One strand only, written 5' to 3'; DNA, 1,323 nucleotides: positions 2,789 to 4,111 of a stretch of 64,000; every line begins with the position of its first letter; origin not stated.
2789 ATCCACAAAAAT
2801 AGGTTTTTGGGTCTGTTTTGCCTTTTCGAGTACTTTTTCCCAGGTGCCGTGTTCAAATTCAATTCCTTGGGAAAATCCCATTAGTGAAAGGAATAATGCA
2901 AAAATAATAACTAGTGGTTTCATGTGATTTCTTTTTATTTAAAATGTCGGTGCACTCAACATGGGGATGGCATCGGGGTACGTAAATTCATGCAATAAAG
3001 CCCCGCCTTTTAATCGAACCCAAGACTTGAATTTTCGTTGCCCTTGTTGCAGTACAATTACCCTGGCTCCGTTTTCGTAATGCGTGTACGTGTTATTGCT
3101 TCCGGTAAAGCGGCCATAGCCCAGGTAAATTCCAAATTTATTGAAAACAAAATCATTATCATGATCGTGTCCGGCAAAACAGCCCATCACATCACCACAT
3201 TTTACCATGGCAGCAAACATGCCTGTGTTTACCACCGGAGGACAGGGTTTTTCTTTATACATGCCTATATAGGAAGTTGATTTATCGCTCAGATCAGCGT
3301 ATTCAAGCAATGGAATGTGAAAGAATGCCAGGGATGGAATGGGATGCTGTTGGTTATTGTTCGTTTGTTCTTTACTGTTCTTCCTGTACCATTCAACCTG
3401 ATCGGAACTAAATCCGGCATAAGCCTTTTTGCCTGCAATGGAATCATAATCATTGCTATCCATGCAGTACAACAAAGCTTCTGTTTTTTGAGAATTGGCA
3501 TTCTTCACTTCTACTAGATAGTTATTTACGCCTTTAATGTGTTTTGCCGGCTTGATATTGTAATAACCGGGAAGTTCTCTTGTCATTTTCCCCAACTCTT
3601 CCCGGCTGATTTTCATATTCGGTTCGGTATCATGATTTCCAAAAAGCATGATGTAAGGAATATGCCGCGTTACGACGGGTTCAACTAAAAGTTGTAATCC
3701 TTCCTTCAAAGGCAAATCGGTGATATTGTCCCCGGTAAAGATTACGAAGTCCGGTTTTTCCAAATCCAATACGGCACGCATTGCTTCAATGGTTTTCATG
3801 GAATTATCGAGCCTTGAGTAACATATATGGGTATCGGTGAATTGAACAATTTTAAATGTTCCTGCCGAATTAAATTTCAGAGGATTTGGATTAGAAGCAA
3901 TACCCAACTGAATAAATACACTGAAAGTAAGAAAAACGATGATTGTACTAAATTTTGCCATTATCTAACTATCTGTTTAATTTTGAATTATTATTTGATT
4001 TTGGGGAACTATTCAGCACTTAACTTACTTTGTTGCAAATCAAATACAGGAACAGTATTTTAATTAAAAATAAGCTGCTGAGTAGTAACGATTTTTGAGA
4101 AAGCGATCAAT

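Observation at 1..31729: Alpha-mannoside PUL with four unrelated phosphoesterase folds, two of them exported by T9SS: candidate phosphomannan or phosphoglycan degradation system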

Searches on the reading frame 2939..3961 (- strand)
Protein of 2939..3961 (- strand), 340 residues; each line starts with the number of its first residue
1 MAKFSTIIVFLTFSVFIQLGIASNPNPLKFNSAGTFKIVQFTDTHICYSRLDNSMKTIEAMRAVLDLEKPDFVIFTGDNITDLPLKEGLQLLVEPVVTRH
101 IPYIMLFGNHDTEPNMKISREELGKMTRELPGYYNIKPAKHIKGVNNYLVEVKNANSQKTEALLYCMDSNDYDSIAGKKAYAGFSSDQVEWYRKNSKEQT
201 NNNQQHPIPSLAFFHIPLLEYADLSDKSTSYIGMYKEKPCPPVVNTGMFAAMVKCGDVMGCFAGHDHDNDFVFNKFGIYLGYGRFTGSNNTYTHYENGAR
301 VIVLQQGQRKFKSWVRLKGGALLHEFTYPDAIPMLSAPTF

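Call 3: search_protein_families(library=pfam, proteins=[window:2939-3961:-], max_evalue=0.01)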
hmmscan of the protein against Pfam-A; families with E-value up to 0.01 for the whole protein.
window:2939-3961:- (340 aa): 1 family
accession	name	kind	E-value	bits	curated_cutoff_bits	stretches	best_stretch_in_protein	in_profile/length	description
PF00149.33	Metallophos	-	9.1e-15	56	21.5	1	36-267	1-189/191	Calcineurin-like phosphoesterase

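Call 23: search_protein_families(library=ncbifam, proteins=[window:2939-3961:-], max_evalue=0.001)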
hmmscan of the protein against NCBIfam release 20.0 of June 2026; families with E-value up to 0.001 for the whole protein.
window:2939-3961:- (340 aa): 2 families
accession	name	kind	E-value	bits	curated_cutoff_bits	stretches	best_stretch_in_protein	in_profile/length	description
NF008359.0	PRK11148.1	equivalog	5.2e-06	26.2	225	1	32-118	11-103/275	3',5'-cyclic-AMP phosphodiesterase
NF033458.1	lipid_A_LpxG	equivalog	8.5e-05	22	350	1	29-126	38-131/321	UDP-2,3-diacylglucosamine diphosphatase LpxG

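Call 45: search_solved_structures(query=window:2939-3961:-, max_evalue=1, show_alignments=2)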
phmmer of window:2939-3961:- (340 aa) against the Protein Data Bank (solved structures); distinct sequences matched with E-value up to 1: 9.
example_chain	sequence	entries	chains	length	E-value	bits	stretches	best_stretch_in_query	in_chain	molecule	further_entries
7dog_A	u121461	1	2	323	0.046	16.3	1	64-120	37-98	Nuclease SbcCD subunit D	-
6xrb_A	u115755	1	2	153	0.075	15.7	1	85-147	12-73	SciW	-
6xrr_E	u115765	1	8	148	0.085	15.5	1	85-147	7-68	Putative cytoplasmic protein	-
9mvg_A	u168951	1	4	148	0.089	15.4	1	85-144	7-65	SciW protein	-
5enz_A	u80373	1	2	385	0.1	15.3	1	35-177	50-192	UDP-GlcNAc 2-epimerase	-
6anw_A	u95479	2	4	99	0.17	14.5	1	11-60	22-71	anti-CRISPR protein AcrF10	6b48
9h8b_Au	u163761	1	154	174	0.64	12.6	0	52-94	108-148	CanX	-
1qhw_A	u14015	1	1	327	0.79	12.3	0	53-136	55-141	PROTEIN (PURPLE ACID PHOSPHATASE)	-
1qfc_A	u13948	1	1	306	0.88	12.1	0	54-136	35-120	PROTEIN (PURPLE ACID PHOSPHATASE)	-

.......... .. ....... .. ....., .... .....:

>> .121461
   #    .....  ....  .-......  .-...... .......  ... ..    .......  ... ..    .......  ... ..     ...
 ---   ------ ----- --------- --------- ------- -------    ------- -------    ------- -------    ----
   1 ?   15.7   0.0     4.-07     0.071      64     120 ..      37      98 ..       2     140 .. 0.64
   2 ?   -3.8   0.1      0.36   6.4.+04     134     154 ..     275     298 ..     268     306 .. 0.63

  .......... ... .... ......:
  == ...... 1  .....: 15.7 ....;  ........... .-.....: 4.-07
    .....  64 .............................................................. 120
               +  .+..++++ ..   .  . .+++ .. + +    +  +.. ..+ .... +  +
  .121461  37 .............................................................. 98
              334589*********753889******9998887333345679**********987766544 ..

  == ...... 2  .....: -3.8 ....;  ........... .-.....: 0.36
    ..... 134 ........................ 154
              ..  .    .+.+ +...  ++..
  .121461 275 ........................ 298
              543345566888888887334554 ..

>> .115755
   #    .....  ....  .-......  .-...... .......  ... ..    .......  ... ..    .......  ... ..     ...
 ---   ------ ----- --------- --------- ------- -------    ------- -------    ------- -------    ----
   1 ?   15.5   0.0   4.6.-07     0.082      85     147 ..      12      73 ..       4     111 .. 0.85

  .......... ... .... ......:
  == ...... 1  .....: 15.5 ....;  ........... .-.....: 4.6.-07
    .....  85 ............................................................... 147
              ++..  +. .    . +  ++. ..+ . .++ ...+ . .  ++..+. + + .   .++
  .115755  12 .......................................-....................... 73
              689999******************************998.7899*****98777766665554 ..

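Call 47: find_homologous_proteins(query=window:2939-3961:-, max_evalue=0.00001)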
Query window:2939-3961:- (340 aa): 3560 proteins with E <= 0.00001 among 4110 candidates; the best 120 are listed.
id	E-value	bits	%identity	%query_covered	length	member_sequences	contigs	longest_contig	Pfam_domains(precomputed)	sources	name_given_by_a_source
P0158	2.3e-233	792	100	100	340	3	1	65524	PF00149.34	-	-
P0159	2.5e-206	703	87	100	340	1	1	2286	PF00149.34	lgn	-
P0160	1.8e-201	687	86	100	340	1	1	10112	PF00149.34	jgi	jgi:hypothetical protein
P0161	4.1e-199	679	86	100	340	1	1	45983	PF00149.34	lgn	-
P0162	1.3e-195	668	83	100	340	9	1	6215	PF00149.34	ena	-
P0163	2.6e-195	667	84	100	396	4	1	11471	PF00149.34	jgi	jgi:predicted phosphodiesterase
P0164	6.9e-195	665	84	100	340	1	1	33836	PF00149.34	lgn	-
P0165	1.9e-194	664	82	100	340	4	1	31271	PF00149.34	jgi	-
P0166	1.2e-176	605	75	100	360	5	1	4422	PF00149.34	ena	-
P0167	1.7e-169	582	88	84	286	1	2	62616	PF00149.34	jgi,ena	-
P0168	1.2e-168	579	70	100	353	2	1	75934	PF00149.34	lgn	-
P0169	6.4e-157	540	70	96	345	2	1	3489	PF00149.34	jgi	jgi:hypothetical protein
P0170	8.7e-137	474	60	97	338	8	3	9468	PF00149.34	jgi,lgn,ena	-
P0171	2.3e-132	460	62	93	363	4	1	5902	PF00149.34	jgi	-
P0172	4.4e-96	340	49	95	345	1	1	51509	PF00149.34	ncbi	-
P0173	3.1e-95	338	50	90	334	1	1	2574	PF00149.34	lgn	-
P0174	1.8e-94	335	47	94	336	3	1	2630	PF00149.34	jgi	-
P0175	1.0e-93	333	47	90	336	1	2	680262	PF00149.34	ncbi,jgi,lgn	-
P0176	1.8e-93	332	45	98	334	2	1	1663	PF00149.34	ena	-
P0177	2.7e-93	331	47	97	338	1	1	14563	PF00149.34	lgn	-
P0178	5.2e-93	330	48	96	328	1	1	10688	PF00149.34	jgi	-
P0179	1.2e-92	329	47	90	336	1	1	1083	PF00149.34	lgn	-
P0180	2.1e-92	328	48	93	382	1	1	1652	PF00149.34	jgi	jgi:hypothetical protein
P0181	4.8e-92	327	48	92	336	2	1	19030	PF00149.34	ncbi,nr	ncbi:MAG: metallophosphoesterase family protein [Bacteroidales bacterium]|nr:metallophosphoesterase 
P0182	4.8e-92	327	47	94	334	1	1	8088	PF00149.34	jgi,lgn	jgi:hypothetical protein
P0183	8.8e-92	326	46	96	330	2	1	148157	PF00149.34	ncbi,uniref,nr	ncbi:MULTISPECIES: metallophosphoesterase family protein [unclassified Parabacteroides]|uniref:metal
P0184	2.3e-91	325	46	96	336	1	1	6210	PF00149.34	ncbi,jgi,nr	ncbi:MAG: metallophosphoesterase family protein [Prevotellaceae bacterium]|jgi:3',5'-cyclic AMP phos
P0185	2.3e-91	325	46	95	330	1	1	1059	PF00149.34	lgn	-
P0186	9.3e-91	323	45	94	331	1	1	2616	PF00149.34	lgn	-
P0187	4.1e-90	321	45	98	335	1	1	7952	PF00149.34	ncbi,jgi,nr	ncbi:MAG: metallophosphoesterase family protein [Dysgonamonadaceae bacterium]|jgi:predicted phosphod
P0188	4.6e-90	321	49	90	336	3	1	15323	PF00149.34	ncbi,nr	ncbi:MAG: metallophosphoesterase family protein [Tannerella sp.]|nr:metallophosphoesterase family pr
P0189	7.4e-90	320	47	91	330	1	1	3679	PF00149.34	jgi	jgi:hypothetical protein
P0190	9.8e-90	319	45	95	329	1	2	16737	PF00149.34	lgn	-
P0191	1.3e-89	319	45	97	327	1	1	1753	PF00149.34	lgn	-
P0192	1.5e-89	319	46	97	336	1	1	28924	PF00149.34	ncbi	-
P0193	1.7e-89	319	47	95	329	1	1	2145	PF00149.34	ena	-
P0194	2.3e-89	318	45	98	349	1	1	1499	PF00149.34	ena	-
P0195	2.5e-89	318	45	97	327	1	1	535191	PF00149.34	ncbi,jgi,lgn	-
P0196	4.2e-89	317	48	90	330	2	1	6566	PF00149.34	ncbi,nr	ncbi:MAG: metallophosphoesterase family protein [Tannerella sp.]|nr:metallophosphoesterase family pr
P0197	9.1e-89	316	45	91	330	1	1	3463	PF00149.34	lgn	-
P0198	1.5e-88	316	47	90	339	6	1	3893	PF00149.34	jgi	jgi:3',5'-cyclic AMP phosphodiesterase CpdA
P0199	4.2e-88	314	47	90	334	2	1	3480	PF00149.34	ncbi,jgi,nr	ncbi:MAG: metallophosphoesterase family protein [Tannerella sp.]|jgi:hypothetical protein|nr:metallo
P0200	5.7e-88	314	46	96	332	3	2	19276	PF00149.34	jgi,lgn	-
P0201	9.0e-88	313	47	89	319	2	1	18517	PF00149.34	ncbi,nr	ncbi:MAG: metallophosphoesterase family protein [Tannerella sp.]|nr:metallophosphoesterase family pr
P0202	1.3e-87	313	45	97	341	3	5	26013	PF00149.34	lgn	-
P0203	8.2e-87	310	45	97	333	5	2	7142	PF12850.13,PF00149.34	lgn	-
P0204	9.4e-87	310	46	95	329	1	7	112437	PF00149.34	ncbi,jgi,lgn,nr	ncbi:MAG: metallophosphoesterase family protein [Tannerellaceae bacterium]|nr:metallophosphoesterase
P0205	9.5e-87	310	43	97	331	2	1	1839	PF00149.34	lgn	-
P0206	9.6e-87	310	50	87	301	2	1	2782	PF00149.34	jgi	jgi:3',5'-cyclic AMP phosphodiesterase CpdA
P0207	3.8e-86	308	47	87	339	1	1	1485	PF00149.34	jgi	jgi:hypothetical protein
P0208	1.9e-85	305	46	89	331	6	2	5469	PF12850.13,PF00149.34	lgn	-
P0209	2.0e-85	305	45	97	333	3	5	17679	PF00149.34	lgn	-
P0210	2.1e-85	305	45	95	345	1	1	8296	PF00149.34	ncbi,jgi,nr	ncbi:MAG: metallophosphoesterase family protein [Tannerella sp.]|jgi:hypothetical protein|nr:metallo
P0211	3.0e-85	305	46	95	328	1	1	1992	PF00149.34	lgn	-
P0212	3.8e-85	304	47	93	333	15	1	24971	PF12850.13,PF00149.34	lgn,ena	-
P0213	3.9e-85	304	45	96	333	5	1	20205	PF00149.34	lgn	-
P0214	7.1e-85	303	45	95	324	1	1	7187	PF00149.34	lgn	-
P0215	7.2e-85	303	46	95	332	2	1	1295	PF00149.34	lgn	-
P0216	9.3e-85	303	47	94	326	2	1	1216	PF00149.34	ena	-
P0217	9.4e-85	303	45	95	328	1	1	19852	PF00149.34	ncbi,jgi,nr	ncbi:MAG: metallophosphoesterase family protein [Tannerella sp.]|jgi:3',5'-cyclic AMP phosphodiester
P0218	9.4e-85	303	46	92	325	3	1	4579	PF00149.34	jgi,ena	-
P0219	1.5e-84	302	47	92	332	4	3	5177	PF00149.34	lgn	-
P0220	1.9e-84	302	44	95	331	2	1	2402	PF00149.34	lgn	-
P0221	2.3e-84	302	44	97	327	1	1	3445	PF00149.34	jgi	-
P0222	2.4e-84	302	45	90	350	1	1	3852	PF00149.34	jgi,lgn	jgi:predicted phosphodiesterase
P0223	2.8e-84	302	47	94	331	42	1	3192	PF00149.34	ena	-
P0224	3.4e-84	301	43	98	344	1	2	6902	PF00149.34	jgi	jgi:3',5'-cyclic AMP phosphodiesterase CpdA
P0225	3.6e-84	301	45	90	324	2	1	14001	PF00149.34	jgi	jgi:hypothetical protein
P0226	4.1e-84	301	47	91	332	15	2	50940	PF00149.34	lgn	-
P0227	4.4e-84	301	45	97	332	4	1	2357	PF00149.34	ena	-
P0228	4.7e-84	301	44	97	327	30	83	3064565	PF00149.34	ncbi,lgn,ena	-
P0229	4.8e-84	301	47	89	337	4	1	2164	PF00149.34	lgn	-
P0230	4.9e-84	301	43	97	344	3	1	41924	PF00149.34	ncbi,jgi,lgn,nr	ncbi:MAG: metallophosphoesterase [Tannerella sp.]|jgi:3',5'-cyclic AMP phosphodiesterase CpdA|nr:met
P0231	5.2e-84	301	47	89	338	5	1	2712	PF00149.34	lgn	-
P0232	5.7e-84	300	44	95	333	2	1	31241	PF00149.34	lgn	-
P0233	6.0e-84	300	44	91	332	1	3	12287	PF00149.34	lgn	-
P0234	6.9e-84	300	47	90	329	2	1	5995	PF00149.34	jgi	jgi:3',5'-cyclic AMP phosphodiesterase CpdA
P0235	8.7e-84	300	45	97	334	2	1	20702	PF00149.34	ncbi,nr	ncbi:MAG: metallophosphoesterase [Odoribacteraceae bacterium]|nr:metallophosphoesterase [Odoribacter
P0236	9.0e-84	300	47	89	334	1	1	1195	PF00149.34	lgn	-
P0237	9.2e-84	300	48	89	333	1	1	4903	PF00149.34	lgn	-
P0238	9.5e-84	300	47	89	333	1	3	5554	PF00149.34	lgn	-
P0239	1.3e-83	299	45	97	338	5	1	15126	PF00149.34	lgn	-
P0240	1.4e-83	299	45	93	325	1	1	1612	PF00149.34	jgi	jgi:hypothetical protein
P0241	1.5e-83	299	47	89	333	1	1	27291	PF00149.34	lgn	-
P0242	1.7e-83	299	46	93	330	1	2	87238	PF12850.13,PF00149.34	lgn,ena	-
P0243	1.8e-83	299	45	97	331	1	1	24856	PF00149.34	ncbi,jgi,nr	ncbi:MAG: metallophosphoesterase family protein [Tannerellaceae bacterium]|jgi:hypothetical protein|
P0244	1.9e-83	299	44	94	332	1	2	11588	PF00149.34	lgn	-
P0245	1.9e-83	299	45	95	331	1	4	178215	PF00149.34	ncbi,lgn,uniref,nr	ncbi:metallophosphoesterase family protein [Massilibacteroides sp.]|uniref:metallophosphoesterase fa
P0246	2.3e-83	298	43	97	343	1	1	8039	PF00149.34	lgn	-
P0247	2.4e-83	298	47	89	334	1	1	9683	PF00149.34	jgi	jgi:hypothetical protein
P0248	2.4e-83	298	47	89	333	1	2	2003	PF00149.34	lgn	-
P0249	3.0e-83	298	47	91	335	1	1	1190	PF00149.34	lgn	-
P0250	3.3e-83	298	47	89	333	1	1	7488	PF00149.34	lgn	-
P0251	3.4e-83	298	42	97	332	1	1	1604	PF00149.34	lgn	-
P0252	3.4e-83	298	47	89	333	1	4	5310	PF00149.34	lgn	-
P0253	5.8e-83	297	47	89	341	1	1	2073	PF00149.34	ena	-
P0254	6.1e-83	297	47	89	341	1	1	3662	PF00149.34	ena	-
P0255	6.9e-83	297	45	91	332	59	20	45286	PF00149.34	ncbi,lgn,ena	-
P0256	7.4e-83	297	44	94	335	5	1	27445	PF00149.34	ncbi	-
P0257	7.6e-83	297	46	90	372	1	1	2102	PF12850.13,PF00149.34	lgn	-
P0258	8.6e-83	297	42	96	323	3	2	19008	PF00149.34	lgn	-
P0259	8.6e-83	297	47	89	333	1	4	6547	PF00149.34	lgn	-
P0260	1.1e-82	296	45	95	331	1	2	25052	PF00149.34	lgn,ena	-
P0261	1.3e-82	296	45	90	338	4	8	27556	PF00149.34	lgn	-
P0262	1.4e-82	296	45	95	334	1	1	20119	PF00149.34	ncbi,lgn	-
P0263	1.4e-82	296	44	90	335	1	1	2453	PF00149.34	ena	-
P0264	1.5e-82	296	44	97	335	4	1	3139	PF00149.34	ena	-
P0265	1.5e-82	296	44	96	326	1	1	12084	PF00149.34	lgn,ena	-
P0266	1.6e-82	296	46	97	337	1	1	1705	PF00149.34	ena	-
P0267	1.6e-82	296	46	89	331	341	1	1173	PF00149.34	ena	-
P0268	2.2e-82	295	45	97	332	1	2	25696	PF00149.34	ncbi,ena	-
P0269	2.3e-82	295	43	92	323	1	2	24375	PF00149.34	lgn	-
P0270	2.6e-82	295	46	96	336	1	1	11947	PF00149.34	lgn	-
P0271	2.7e-82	295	46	92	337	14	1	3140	PF00149.34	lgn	-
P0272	2.9e-82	295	43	92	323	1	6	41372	PF00149.34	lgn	-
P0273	3.0e-82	295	44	97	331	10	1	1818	PF00149.34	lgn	-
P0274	3.1e-82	295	47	89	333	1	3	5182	PF00149.34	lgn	-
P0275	3.3e-82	295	45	94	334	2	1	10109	PF00149.34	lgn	-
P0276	3.4e-82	295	45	91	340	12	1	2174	PF00149.34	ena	-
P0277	3.7e-82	295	46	94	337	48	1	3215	PF00149.34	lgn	-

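Call 48: find_encoding_contigs(protein=P0228, flank=10000, max_places=2)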
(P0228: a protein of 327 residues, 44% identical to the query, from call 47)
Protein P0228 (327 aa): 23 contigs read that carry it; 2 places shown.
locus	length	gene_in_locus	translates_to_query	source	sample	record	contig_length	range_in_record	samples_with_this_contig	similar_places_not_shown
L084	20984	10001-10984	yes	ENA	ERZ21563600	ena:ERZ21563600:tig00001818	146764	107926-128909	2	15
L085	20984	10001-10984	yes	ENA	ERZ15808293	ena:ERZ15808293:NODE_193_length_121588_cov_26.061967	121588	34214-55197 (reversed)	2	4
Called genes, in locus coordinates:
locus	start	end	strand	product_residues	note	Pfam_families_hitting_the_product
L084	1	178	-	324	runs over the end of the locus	PF22847:Glyco_hydro_43_rel (weak), PF04041:Glyco_hydro_130 (weak)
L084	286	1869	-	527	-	PF04616:Glyco_hydro_43, PF17851:GH43_C2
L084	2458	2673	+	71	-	-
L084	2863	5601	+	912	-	PF25788:Ig_Rha78A_N, PF08531:Bac_rhamnosid_N, PF05592:Bac_rhamnosid, PF17389:Bac_rhamnosid6H, PF17390:Bac_rhamnosid_C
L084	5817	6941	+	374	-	PF14307:Glyco_tran_WbsX (faint), PF16317:Glyco_hydro_99, PF03659:Glyco_hydro_71 (weak)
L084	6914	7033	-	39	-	-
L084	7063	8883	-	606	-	PF03993:DUF349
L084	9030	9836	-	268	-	PF01881:Cas_Cas6_C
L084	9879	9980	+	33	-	-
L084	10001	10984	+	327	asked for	PF00149:Metallophos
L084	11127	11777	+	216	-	PF01386:Ribosomal_L25p, PF14693:Ribosomal_TL5_C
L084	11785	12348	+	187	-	PF01195:Pept_tRNA_hydro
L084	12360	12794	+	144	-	PF01479:S4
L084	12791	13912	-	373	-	PF02706:Wzz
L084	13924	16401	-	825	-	PF02563:Poly_export, PF10531:SLBB (weak), PF22461:SLBB_2, PF10531:SLBB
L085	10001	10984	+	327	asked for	PF00149:Metallophos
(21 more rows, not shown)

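Call 49: find_encoding_contigs(protein=P0175, flank=10000, max_places=1)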
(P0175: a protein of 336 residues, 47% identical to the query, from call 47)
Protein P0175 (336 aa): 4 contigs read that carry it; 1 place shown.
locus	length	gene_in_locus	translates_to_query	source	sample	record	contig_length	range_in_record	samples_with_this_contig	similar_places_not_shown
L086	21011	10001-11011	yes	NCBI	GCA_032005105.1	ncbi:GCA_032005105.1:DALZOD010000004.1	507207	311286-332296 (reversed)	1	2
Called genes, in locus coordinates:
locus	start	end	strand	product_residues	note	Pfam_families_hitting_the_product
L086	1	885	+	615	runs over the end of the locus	PF17389:Bac_rhamnosid6H, PF17390:Bac_rhamnosid_C (weak)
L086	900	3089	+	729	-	PF17389:Bac_rhamnosid6H, PF17390:Bac_rhamnosid_C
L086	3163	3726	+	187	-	PF04542:Sigma70_r2, PF08281:Sigma70_r4_2, PF04545:Sigma70_r4 (weak), PF00196:GerE (weak)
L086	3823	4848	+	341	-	PF04773:FecR, PF16344:FecR_C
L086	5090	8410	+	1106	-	PF07660:STN, PF13620:CarboxypepD_reg, PF13715:CarbopepD_reg_2, PF07715:Plug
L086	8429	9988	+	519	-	PF12741:SusD-like, PF12771:SusD-like_2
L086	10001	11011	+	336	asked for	PF00149:Metallophos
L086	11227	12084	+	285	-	PF13302:Acetyltransf_3 (faint), PF13527:Acetyltransf_9 (weak), PF00583:Acetyltransf_1, PF13673:Acetyltransf_10 (weak), PF13508:Acetyltransf_7 (weak), PF00583:Acetyltransf_1, PF13673:Acetyltransf_10 (weak), PF13508:Acetyltransf_7 (weak), +3 more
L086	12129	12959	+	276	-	PF12833:HTH_18, PF00165:HTH_AraC (weak)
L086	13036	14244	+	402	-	PF07690:MFS_1, PF00083:Sugar_tr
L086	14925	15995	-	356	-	PF13350:Y_phosphatase3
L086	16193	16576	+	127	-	PF12975:DUF3859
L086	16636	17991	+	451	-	PF01546:Peptidase_M20, PF07687:M20_dimer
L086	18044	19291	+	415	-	PF00270:DEAD, PF04851:ResIII (weak), PF00271:Helicase_C, PF03880:DbpA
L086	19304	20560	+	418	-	PF01979:Amidohydro_1, PF07969:Amidohydro_3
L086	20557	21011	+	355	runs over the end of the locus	PF08551:DUF1751 (weak), PF01694:Rhomboid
